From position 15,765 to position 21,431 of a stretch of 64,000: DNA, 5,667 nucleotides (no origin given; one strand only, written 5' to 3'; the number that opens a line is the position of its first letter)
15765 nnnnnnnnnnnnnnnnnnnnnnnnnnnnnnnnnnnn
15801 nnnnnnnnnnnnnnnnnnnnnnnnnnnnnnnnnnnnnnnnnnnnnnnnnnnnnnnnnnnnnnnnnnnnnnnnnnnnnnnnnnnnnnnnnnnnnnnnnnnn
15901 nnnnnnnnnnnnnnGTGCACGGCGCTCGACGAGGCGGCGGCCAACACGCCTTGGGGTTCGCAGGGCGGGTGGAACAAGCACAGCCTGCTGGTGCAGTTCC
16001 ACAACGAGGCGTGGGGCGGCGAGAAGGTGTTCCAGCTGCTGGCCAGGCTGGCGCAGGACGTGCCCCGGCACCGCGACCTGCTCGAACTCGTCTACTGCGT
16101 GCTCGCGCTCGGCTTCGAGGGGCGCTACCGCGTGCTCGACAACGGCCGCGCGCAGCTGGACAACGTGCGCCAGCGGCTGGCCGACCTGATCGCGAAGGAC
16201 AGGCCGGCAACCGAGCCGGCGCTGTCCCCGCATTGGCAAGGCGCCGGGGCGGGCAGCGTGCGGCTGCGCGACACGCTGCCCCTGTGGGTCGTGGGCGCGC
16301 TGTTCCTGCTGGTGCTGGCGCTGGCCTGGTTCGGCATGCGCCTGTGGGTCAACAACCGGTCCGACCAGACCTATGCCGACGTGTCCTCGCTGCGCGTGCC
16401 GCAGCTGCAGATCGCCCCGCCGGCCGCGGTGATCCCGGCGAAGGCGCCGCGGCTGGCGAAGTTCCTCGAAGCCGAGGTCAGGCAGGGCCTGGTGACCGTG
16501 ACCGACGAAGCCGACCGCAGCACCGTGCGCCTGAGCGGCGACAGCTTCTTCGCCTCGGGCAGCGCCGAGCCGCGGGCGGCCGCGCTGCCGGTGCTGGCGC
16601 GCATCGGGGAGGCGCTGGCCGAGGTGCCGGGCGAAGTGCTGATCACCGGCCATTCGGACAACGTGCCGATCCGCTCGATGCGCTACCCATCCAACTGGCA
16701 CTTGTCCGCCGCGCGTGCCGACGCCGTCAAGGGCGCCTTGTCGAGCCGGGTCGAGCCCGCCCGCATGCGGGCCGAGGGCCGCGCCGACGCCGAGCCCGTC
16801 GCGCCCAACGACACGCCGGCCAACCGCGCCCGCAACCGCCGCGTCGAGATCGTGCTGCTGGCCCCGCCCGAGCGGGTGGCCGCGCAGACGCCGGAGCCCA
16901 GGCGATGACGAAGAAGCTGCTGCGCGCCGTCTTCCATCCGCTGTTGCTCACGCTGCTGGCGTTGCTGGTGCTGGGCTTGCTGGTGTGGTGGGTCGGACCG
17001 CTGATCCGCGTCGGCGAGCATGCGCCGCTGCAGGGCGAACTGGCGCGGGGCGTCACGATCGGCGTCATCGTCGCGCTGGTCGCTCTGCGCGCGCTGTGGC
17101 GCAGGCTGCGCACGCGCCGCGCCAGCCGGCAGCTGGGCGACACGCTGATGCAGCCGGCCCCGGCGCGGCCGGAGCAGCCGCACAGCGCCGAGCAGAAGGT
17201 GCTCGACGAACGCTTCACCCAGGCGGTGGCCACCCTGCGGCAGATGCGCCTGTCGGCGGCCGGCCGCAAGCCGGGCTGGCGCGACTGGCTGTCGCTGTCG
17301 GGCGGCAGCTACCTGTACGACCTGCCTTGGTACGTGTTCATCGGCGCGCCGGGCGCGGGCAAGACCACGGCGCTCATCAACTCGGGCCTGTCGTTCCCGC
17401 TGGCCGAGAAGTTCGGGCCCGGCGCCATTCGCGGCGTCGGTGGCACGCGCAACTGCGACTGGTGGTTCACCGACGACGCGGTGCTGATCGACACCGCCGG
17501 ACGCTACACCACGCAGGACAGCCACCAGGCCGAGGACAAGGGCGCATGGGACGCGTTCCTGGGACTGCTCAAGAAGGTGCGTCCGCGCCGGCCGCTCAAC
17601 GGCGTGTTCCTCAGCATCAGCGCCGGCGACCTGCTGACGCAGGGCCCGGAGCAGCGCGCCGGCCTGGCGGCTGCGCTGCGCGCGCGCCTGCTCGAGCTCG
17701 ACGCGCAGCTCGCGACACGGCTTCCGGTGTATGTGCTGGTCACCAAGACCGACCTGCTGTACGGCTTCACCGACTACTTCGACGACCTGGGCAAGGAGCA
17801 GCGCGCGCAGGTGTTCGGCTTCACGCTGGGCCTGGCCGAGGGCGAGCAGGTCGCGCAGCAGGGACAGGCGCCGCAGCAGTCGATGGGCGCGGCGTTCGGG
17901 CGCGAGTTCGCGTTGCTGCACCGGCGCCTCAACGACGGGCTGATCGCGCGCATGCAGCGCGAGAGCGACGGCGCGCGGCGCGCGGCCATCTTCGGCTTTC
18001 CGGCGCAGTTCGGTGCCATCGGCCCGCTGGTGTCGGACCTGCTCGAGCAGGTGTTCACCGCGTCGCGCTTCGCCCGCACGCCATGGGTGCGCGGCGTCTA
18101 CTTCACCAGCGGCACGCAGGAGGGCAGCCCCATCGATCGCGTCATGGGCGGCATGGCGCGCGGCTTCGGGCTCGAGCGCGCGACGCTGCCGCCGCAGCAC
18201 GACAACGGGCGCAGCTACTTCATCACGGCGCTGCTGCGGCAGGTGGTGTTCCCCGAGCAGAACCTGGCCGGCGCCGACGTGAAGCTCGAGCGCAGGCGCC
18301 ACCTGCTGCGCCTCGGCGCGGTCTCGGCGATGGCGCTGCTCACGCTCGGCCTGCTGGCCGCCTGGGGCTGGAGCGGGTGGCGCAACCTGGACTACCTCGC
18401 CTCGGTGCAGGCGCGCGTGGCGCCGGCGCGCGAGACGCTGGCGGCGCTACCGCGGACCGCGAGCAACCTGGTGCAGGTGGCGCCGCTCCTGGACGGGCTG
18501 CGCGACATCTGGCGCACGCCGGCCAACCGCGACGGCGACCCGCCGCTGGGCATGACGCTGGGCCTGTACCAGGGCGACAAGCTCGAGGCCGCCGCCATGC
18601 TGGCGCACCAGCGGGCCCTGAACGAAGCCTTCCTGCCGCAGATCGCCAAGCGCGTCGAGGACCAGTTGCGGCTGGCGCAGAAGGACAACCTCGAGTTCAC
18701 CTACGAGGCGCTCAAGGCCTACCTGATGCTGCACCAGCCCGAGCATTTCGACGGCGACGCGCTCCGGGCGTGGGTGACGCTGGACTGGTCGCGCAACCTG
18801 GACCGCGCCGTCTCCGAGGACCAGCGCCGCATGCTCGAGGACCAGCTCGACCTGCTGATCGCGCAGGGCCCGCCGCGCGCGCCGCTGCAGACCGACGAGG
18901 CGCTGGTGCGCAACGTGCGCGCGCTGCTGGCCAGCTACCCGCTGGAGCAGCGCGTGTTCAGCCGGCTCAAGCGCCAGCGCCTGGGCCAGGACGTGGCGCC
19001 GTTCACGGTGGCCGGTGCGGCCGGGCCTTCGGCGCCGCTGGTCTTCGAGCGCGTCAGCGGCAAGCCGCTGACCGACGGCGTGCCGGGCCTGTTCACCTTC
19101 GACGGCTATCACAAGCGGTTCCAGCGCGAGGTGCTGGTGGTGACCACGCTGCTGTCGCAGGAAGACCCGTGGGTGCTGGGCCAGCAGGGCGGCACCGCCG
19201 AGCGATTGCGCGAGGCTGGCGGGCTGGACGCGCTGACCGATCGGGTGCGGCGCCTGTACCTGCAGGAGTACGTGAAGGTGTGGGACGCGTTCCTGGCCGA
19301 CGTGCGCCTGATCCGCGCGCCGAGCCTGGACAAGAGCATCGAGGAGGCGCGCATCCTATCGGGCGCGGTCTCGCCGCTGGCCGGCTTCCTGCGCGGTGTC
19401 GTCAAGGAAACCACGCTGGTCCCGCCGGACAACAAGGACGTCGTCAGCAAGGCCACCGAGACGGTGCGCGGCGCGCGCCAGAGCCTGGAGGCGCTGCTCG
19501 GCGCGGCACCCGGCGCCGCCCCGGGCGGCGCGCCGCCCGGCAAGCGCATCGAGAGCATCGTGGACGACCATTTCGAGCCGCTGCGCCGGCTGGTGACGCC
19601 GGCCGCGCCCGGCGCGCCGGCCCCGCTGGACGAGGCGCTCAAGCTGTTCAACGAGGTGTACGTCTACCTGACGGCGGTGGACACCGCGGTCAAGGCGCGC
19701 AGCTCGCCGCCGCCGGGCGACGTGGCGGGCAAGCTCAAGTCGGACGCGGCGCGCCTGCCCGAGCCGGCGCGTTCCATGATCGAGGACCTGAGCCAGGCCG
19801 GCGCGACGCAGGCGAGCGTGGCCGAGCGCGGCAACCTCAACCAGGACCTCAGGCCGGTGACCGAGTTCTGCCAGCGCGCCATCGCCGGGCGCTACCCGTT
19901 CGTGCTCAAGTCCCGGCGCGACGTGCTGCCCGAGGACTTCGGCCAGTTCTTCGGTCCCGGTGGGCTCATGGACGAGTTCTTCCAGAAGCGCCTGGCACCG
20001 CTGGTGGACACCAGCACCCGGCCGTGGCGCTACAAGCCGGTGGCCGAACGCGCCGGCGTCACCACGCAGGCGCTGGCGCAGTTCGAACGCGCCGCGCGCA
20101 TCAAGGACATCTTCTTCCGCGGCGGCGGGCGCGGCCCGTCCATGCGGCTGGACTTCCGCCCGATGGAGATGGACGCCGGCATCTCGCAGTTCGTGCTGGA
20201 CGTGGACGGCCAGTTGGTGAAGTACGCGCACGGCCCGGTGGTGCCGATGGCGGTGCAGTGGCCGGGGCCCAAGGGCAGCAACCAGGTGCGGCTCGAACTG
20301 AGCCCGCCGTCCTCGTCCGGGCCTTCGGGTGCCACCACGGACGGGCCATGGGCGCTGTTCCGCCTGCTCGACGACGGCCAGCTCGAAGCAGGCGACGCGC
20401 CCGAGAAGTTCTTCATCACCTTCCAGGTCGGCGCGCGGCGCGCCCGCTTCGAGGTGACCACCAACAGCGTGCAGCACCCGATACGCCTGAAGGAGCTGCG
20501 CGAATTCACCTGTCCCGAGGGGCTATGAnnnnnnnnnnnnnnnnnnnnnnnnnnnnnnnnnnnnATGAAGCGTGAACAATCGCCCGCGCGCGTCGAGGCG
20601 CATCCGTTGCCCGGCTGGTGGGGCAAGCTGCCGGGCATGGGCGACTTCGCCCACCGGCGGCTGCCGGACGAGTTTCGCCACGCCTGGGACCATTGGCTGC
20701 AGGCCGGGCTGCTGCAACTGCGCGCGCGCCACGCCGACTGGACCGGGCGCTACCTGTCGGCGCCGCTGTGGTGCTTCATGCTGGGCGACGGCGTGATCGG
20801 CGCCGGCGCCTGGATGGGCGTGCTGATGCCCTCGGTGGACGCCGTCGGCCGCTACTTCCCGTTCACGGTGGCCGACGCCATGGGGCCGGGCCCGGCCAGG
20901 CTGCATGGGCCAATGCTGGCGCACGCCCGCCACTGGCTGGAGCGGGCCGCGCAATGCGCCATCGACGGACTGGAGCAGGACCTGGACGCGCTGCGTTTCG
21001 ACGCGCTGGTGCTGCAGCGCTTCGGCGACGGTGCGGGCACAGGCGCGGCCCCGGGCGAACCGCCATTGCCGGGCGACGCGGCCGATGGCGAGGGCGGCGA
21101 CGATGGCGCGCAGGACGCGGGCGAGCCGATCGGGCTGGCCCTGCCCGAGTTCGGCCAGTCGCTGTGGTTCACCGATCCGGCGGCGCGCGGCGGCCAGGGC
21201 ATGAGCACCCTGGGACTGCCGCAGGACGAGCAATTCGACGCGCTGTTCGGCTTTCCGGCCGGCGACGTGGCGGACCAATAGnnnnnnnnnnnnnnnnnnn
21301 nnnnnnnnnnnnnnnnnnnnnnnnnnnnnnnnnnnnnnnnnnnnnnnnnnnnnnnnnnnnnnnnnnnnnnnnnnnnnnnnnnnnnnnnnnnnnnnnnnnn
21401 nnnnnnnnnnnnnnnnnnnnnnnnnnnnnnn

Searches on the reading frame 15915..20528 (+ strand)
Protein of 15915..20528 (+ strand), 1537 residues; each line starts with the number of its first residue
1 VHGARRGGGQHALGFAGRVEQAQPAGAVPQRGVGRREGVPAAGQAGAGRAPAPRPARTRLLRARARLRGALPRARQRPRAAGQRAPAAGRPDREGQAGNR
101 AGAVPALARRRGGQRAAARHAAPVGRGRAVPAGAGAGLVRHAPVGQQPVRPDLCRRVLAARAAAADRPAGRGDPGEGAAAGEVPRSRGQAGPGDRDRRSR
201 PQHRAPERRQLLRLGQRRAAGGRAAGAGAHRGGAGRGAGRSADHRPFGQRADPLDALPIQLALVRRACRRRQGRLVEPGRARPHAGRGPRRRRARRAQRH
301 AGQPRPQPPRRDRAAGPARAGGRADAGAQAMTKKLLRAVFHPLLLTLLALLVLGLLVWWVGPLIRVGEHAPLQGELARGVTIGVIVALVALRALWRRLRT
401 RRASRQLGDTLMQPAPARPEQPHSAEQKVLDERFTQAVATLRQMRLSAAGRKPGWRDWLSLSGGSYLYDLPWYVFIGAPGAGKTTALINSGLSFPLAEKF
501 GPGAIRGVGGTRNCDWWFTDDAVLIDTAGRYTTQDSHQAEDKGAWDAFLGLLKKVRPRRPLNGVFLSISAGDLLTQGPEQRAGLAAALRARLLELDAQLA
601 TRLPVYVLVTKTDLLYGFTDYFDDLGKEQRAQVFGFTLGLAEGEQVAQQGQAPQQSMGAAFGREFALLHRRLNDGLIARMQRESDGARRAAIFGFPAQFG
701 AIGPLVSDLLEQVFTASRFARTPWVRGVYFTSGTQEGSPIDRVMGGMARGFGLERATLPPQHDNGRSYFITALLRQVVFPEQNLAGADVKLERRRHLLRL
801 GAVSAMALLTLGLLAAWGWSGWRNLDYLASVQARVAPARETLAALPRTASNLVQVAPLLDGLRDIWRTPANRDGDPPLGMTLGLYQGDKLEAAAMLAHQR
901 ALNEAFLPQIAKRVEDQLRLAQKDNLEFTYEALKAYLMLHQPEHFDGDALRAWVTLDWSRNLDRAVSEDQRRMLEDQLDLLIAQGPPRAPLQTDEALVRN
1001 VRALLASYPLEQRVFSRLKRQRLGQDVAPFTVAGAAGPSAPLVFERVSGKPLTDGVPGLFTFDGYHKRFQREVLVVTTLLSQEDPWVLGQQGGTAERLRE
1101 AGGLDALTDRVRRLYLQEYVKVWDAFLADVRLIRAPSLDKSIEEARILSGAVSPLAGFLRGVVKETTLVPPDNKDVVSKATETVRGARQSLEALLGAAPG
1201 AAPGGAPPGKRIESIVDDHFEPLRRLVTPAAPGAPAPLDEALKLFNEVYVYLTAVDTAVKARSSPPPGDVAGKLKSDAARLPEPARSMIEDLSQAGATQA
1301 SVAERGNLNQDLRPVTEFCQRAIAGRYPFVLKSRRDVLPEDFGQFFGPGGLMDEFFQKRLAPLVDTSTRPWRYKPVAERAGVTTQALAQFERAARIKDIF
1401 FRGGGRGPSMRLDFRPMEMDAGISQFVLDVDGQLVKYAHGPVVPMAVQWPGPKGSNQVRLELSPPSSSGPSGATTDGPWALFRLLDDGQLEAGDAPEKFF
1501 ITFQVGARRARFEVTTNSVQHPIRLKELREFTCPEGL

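Call 43: search_protein_families(library=pfam, proteins=[window:15915-20528:+], max_evalue=0.0001)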
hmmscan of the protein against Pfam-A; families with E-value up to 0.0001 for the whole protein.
window:15915-20528:+ (1537 aa): 3 families
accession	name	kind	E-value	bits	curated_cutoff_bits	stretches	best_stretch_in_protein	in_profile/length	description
PF06761.17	IcmF-related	-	1.5e-89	301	27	1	857-1167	2-308/308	Intracellular multiplication and human macrophage-killing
PF14331.11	IcmF-related_N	-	1.1e-88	297.3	25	1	539-805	2-258/259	IcmF-related N-terminal domain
PF06744.18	IcmF_C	-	2.7e-31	108.3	26.7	1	1414-1518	3-106/106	Type VI secretion protein IcmF C2-like domain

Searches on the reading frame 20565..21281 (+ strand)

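Call 43: search_protein_families(library=pfam, proteins=[window:20565-21281:+], max_evalue=0.0001)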
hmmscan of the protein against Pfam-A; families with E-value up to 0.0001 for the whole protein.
window:20565-21281:+ (238 aa): 1 family
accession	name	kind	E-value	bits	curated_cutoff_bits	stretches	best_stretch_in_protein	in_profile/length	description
PF09867.14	TagF_N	-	1.3e-39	135.7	27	1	17-149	1-132/135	TagF N-terminal domain, Type VI secretion system-associated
